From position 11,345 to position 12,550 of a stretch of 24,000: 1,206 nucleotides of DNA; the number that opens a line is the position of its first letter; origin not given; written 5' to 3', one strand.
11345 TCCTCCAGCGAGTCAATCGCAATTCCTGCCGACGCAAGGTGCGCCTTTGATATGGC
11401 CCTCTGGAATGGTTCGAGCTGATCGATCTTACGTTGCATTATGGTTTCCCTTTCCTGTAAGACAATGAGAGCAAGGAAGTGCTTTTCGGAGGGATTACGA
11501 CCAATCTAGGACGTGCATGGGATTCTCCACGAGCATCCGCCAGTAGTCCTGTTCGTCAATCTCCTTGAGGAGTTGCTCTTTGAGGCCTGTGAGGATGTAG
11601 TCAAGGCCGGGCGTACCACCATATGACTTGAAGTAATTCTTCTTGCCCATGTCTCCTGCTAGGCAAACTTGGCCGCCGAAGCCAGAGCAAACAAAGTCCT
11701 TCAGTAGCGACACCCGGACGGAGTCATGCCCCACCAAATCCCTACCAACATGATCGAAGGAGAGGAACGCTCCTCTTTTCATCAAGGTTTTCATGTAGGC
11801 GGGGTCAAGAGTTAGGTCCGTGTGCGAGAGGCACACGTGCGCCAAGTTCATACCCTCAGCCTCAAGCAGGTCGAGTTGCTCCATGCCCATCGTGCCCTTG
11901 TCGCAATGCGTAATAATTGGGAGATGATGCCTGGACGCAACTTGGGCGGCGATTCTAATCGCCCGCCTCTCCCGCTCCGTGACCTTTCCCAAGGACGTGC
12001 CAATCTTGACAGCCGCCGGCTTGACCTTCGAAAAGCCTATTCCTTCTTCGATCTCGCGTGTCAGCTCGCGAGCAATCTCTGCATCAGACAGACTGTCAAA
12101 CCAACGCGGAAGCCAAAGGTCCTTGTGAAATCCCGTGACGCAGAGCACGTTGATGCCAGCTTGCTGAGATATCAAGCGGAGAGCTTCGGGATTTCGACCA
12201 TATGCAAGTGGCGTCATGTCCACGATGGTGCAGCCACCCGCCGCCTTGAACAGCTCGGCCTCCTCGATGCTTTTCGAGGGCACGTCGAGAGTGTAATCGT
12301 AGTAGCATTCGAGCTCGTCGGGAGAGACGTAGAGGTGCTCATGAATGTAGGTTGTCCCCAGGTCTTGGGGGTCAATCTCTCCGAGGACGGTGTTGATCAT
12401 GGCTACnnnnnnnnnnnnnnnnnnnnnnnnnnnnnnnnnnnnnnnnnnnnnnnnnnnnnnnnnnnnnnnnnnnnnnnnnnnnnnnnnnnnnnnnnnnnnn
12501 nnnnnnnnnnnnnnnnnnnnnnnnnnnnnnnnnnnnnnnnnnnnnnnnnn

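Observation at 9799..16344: Kinase-less operon of PTS, phospho-lactonase, dehydratases and aldolase: candidate PTS-dependent aldonolactone or sugar-acid pathway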

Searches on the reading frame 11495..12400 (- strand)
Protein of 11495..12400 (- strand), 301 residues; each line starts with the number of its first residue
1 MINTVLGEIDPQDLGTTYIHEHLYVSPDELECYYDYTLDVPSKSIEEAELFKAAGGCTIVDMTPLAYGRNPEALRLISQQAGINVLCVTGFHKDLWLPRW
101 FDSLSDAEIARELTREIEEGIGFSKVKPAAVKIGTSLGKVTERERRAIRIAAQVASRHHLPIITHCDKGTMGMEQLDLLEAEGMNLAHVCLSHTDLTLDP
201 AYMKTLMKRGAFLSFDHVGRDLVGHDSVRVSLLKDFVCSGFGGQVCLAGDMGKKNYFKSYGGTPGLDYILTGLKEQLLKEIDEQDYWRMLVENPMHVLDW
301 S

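Call 3: search_protein_families(library=pfam, proteins=[window:11495-12400:-])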
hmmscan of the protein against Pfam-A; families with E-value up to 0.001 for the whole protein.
window:11495-12400:- (301 aa): 2 families
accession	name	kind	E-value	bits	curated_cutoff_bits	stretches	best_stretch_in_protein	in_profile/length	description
PF02126.24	PTE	-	2.1e-49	169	22.4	1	9-298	1-297/298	Phosphotriesterase family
PF01026.27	TatD_DNase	-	0.00059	19.7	27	1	45-217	17-176/253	TatD related DNase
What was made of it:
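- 11495..12400 (-): PTE-family (COG1735) binuclear-metal hydrolase. Predicted phospho-aldonolactone lactonase and an optional module of the cassette. PF02126 at 169 bits (call 3).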

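Call 4: search_protein_families(library=ncbifam, proteins=[window:11495-12400:-])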
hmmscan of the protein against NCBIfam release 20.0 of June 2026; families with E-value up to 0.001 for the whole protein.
window:11495-12400:- (301 aa): 3 families
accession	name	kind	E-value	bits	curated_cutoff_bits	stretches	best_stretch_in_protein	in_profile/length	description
NF007373.0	PRK09875.1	equivalog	1.2e-43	149.6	486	1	14-297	6-290/292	phosphotriesterase-related protein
NF045706.1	PhFuoseLconase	equivalog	2.9e-29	102.2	630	1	2-299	5-325/332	phospho-furanose lactonase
NF041153.1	organophos_OPH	equivalog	4.9e-20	72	500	1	2-226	37-263/365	organophosphate hydrolase OPH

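Call 8: find_related_loci(query=window:11495-12400:-, collection=genome_contigs, flank=10000)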
Query window:11495-12400:- (301 aa) in genome_contigs; peptide patterns used: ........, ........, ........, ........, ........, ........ (x = any residue, [..] = any of these).
64 stretches matched a pattern; 13 encode a relative of the query (tblastn E <= 1e-3); 13 distinct loci.
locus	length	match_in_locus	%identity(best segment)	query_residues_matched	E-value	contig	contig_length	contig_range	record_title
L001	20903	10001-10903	100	1-301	0e+0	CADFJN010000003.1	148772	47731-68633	MAG TPA_asm: Atopobiaceae bacterium isolate MGYG-HGUT-04737 genome assembly, contig: NODE_39_length_148772_cov_54.256844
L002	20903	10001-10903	95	1-301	0e+0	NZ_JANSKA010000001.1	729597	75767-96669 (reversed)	Tractidigestivibacter montrealensis strain KD21 scaffold1_size729597, whole genome shotgun sequence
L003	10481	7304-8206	94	1-301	0e+0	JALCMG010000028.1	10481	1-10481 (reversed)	MAG: Olsenella sp. isolate UW_MP_ATO3_1 Ga0455782_001461, whole genome shotgun sequence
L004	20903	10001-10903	84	1-301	4e-175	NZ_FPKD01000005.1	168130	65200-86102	Olsenella sp. kh2p3, whole genome shotgun sequence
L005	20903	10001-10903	84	1-301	7e-175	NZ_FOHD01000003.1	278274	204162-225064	Olsenella sp. KH3B4, whole genome shotgun sequence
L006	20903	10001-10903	84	1-301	7e-176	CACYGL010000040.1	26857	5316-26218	MAG: uncultured Coriobacteriaceae bacterium isolate RUG11916 genome assembly, contig: RUG11916_asm_40, whole genome shot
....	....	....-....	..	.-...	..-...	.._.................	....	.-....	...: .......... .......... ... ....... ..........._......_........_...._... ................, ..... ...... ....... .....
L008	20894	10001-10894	49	2-298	8e-92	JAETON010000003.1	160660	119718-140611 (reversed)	MAG: Lachnospiraceae bacterium isolate S14_Bin3 scaffold_125, whole genome shotgun sequence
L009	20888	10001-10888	47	4-298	2e-87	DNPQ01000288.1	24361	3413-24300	MAG TPA_asm: Bacillota bacterium isolate UBA8347 contig_1094, whole genome shotgun sequence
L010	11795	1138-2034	46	4-301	2e-85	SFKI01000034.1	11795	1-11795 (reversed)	MAG: Subdoligranulum variabile isolate W1P45.008 Contig1997, whole genome shotgun sequence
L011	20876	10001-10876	47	4-294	2e-85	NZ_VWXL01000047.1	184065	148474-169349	Caproicibacter fermentans strain EA1 CAFE_47, whole genome shotgun sequence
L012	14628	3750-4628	47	2-293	3e-84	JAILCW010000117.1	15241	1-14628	MAG: Lachnospiraceae bacterium isolate RUI004 k141_2016711_flag=0_multi=13.9828_len=15241, whole genome shotgun sequence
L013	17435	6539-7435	46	4-301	1e-85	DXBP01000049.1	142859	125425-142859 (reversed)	MAG TPA_asm: Candidatus Gemmiger excrementigallinarum isolate ChiSxjej1B13-11774 ChiSxjej1B13M5__C283960_L142859_SAMN080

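Call 14: search_protein_families(library=pfam, proteins=[L009:10934-13813:+, L009:17953-19668:+, L008:7876-9783:+, L008:15189-16184:+, L008:16460-17182:+, L008:17198-18886:+, L012:2411-3730:+, L009:7588-9087:+, L011:17860-19668:+, L011:8393-9286:+])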
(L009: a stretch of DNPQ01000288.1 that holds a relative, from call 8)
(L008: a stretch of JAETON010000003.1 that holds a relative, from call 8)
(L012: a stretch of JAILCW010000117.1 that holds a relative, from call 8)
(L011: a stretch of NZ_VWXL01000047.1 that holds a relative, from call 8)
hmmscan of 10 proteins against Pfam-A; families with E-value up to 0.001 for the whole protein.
L009:10934-13813:+ (959 aa): 12 families
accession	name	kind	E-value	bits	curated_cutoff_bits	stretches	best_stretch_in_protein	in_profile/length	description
PF00158.32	Sigma54_activat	-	1.6e-39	135.8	20.2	1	128-284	5-150/168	Sigma-54 interaction domain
PF00359.27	PTS_EIIA_2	-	9.3e-27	94.2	27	1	825-958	2-142/144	Phosphoenolpyruvate-dependent sugar phosphotransferase system, EIIA 2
PF00004.35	AAA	-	8e-10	39.7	21.2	1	152-295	2-127/131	ATPase family associated with various cellular activities (AAA)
PF07728.20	AAA_5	-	1.8e-08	34.9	22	1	150-290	1-138/139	AAA domain (dynein-related subfamily)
PF03610.21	EIIA-man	-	2.6e-08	34.4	21.4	1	588-697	2-111/116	PTS system fructose IIA component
PF00874.25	PRD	-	4.4e-08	33.8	23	1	496-576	11-89/90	PRD domain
PF13401.12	AAA_22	-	3.5e-06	27.8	27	1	150-250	7-105/130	AAA domain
PF14532.12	Sigma54_activ_2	-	9.1e-06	26.4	25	1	151-276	24-108/138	Sigma-54 interaction domain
PF13191.12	AAA_16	-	1.1e-05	26.4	32.6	0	134-245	8-115/167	AAA ATPase domain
PF01078.27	Mg_chelatase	-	3.5e-05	23.7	20.3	0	136-169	9-43/207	Magnesium chelatase, subunit ChlI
PF13173.12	AAA_14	-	0.00013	22.4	27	1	151-240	5-76/129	AAA domain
PF05729.18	NACHT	-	0.00079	19.7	26.7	0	152-294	4-135/167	NACHT domain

L009:17953-19668:+ (571 aa): 3 families
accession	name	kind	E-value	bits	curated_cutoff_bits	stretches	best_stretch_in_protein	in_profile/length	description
PF02896.24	PEP-utilizers_C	-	3.8e-102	341.9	22.8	1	254-538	7-291/293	PEP-utilising enzyme, PEP-binding domain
PF00391.29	PEP-utilizers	-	8.9e-24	83.3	23.1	1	151-223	2-72/72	PEP-utilising enzyme, mobile domain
PF05524.18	PEP-utilisers_N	-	3.5e-21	76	24.4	1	3-124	1-121/121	PEP-utilising enzyme, N-terminal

L008:7876-9783:+ (635 aa): 6 families
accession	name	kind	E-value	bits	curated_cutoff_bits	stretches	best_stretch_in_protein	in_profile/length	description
PF00874.25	PRD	-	1.9e-20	73.4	23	2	304-387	5-87/90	PRD domain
PF00359.27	PTS_EIIA_2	-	1.4e-18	67.7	27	1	497-632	4-143/144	Phosphoenolpyruvate-dependent sugar phosphotransferase system, EIIA 2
PF08279.18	HTH_11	-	7.6e-16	58.2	25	2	6-63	1-55/55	HTH domain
PF05043.19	Mga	-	5.4e-14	53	21.1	1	98-165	21-84/87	Mga helix-turn-helix domain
PF08220.18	HTH_DeoR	-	2.6e-06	27.5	21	1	98-133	5-39/57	DeoR-like helix-turn-helix domain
PF01325.25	Fe_dep_repress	-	9.2e-05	23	26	0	103-133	17-47/60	Iron dependent repressor, N-terminal DNA binding domain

L008:15189-16184:+ (331 aa): 2 families
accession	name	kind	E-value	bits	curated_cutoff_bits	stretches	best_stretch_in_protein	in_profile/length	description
PF13280.12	WYL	-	1.4e-11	44.6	21.8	1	147-221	3-70/70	WYL domain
PF25583.1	WCX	-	0.00015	22.5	23.9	1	252-328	2-76/76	WCX domain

L008:16460-17182:+ (240 aa): 1 family
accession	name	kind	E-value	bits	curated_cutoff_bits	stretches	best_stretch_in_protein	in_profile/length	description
PF01881.21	Cas_Cas6_C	-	6.8e-19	69.4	23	1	119-238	2-125/125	CRISPR associated protein Cas6, C-terminal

L008:17198-18886:+ (562 aa): 1 family
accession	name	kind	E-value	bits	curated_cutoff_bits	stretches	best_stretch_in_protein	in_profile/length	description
PF09706.15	Cas_CXXC_CXXC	-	3.2e-06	27.6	21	1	221-281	4-68/69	CRISPR-associated protein (Cas_CXXC_CXXC)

L012:2411-3730:+ (439 aa): 3 families
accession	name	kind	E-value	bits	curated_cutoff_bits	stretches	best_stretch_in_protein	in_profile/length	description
PF04963.19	Sigma54_CBD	-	3.2e-42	144.8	22.9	1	82-264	5-181/185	Sigma-54 factor, core binding domain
PF04552.19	Sigma54_DBD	-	9.8e-40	136.3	22.8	1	282-433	3-159/160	Sigma-54, DNA binding domain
PF00309.25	Sigma54_AID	-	2.8e-11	43.5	23.8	1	10-54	2-46/46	Sigma-54 factor, Activator interacting domain (AID)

L009:7588-9087:+ (499 aa): 3 families
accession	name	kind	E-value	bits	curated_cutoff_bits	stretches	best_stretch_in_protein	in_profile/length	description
PF00579.31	tRNA-synt_1b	-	5.2e-70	236.5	21.1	1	155-410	37-291/292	tRNA synthetases class I (W and Y)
PF22421.1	SYY_C-terminal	-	1.3e-09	38.2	27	1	426-495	11-82/83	Tyrosine--tRNA ligase SYY-like C-terminal domain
PF01479.30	S4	-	0.00046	20.3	22.8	1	437-478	4-46/48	S4 domain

L011:17860-19668:+ (602 aa): 3 families
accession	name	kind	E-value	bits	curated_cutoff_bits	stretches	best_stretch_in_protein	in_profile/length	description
PF02896.24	PEP-utilizers_C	-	4.9e-101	338.2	22.8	1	282-565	6-289/293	PEP-utilising enzyme, PEP-binding domain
PF05524.18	PEP-utilisers_N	-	1.1e-24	87.4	24.4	1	33-153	2-121/121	PEP-utilising enzyme, N-terminal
PF00391.29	PEP-utilizers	-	1.5e-22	79.4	23.1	1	180-252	2-72/72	PEP-utilising enzyme, mobile domain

L011:8393-9286:+ (297 aa): 1 family
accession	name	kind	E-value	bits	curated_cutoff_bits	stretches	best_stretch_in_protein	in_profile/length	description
PF01522.26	Polysacc_deac_1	-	3.4e-36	124.4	23.1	1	112-231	5-123/124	Polysaccharide deacetylase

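Call 16: search_solved_structures(query=window:11495-12400:-, max_evalue=0.00001)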
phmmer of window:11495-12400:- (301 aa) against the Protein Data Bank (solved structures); distinct sequences matched with E-value up to 0.00001: 128 (the best 60 are shown).
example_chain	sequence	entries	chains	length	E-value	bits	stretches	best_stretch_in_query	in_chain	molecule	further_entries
3pnz_A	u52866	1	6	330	1.7e-45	159.1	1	2-285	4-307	Phosphotriesterase family protein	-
4lef_C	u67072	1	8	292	5.9e-39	137.6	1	14-296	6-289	Phosphotriesterase homology protein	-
1bf6_A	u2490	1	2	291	6.2e-39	137.6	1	14-296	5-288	PHOSPHOTRIESTERASE HOMOLOGY PROTEIN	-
3gti_A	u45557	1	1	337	1e-31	113.8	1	3-250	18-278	Organophosphorus hydrolase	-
3gth_A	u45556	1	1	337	1.8e-31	113.1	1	3-250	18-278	Organophosphorus hydrolase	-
3gtx_A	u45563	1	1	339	1.9e-31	113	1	3-250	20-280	Organophosphorus hydrolase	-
3fdk_A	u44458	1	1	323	2.9e-31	112.4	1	3-250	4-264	HYDROLASE DR0930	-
3htw_A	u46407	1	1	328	3.1e-31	112.3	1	3-250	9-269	Organophosphate hydrolase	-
2zc1_A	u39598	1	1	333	3.2e-31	112.2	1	3-250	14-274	Phosphotriesterase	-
3gu2_A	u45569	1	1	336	3.3e-31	112.2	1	3-250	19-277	Organophosphorus hydrolase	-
3gtf_A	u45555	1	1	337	4.1e-31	111.9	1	3-250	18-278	Organophosphorus hydrolase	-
3tnb_A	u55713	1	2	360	5.5e-31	111.5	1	1-250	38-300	Phosphotriesterase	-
3gu9_A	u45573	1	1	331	5.9e-31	111.4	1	3-250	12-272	Organophosphorus hydrolase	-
3tn6_A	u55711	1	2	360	6e-31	111.3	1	1-250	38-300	Phosphotriesterase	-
3gu1_A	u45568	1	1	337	8.4e-31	110.9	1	3-250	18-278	Organophosphorus hydrolase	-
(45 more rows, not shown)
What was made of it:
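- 11495..12400 (-): The best PDB hit is Lmo2620, 3PNZ, E = 1.7e-45 (call 16).
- The PTE's closest solved relative is the phospho-sugar lactonase Lmo2620 (call 16).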

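Call 17: search_solved_structures(query=window:11495-12400:-, max_evalue=1e-38, show_alignments=2)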
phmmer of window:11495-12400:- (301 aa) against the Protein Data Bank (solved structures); distinct sequences matched with E-value up to 1e-38: 3.
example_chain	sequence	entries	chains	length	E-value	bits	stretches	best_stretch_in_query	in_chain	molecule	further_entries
3pnz_A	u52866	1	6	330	1.7e-45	159.1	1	2-285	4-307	Phosphotriesterase family protein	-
4lef_C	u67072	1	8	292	5.9e-39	137.6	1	14-296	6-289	Phosphotriesterase homology protein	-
1bf6_A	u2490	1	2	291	6.2e-39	137.6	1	14-296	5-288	PHOSPHOTRIESTERASE HOMOLOGY PROTEIN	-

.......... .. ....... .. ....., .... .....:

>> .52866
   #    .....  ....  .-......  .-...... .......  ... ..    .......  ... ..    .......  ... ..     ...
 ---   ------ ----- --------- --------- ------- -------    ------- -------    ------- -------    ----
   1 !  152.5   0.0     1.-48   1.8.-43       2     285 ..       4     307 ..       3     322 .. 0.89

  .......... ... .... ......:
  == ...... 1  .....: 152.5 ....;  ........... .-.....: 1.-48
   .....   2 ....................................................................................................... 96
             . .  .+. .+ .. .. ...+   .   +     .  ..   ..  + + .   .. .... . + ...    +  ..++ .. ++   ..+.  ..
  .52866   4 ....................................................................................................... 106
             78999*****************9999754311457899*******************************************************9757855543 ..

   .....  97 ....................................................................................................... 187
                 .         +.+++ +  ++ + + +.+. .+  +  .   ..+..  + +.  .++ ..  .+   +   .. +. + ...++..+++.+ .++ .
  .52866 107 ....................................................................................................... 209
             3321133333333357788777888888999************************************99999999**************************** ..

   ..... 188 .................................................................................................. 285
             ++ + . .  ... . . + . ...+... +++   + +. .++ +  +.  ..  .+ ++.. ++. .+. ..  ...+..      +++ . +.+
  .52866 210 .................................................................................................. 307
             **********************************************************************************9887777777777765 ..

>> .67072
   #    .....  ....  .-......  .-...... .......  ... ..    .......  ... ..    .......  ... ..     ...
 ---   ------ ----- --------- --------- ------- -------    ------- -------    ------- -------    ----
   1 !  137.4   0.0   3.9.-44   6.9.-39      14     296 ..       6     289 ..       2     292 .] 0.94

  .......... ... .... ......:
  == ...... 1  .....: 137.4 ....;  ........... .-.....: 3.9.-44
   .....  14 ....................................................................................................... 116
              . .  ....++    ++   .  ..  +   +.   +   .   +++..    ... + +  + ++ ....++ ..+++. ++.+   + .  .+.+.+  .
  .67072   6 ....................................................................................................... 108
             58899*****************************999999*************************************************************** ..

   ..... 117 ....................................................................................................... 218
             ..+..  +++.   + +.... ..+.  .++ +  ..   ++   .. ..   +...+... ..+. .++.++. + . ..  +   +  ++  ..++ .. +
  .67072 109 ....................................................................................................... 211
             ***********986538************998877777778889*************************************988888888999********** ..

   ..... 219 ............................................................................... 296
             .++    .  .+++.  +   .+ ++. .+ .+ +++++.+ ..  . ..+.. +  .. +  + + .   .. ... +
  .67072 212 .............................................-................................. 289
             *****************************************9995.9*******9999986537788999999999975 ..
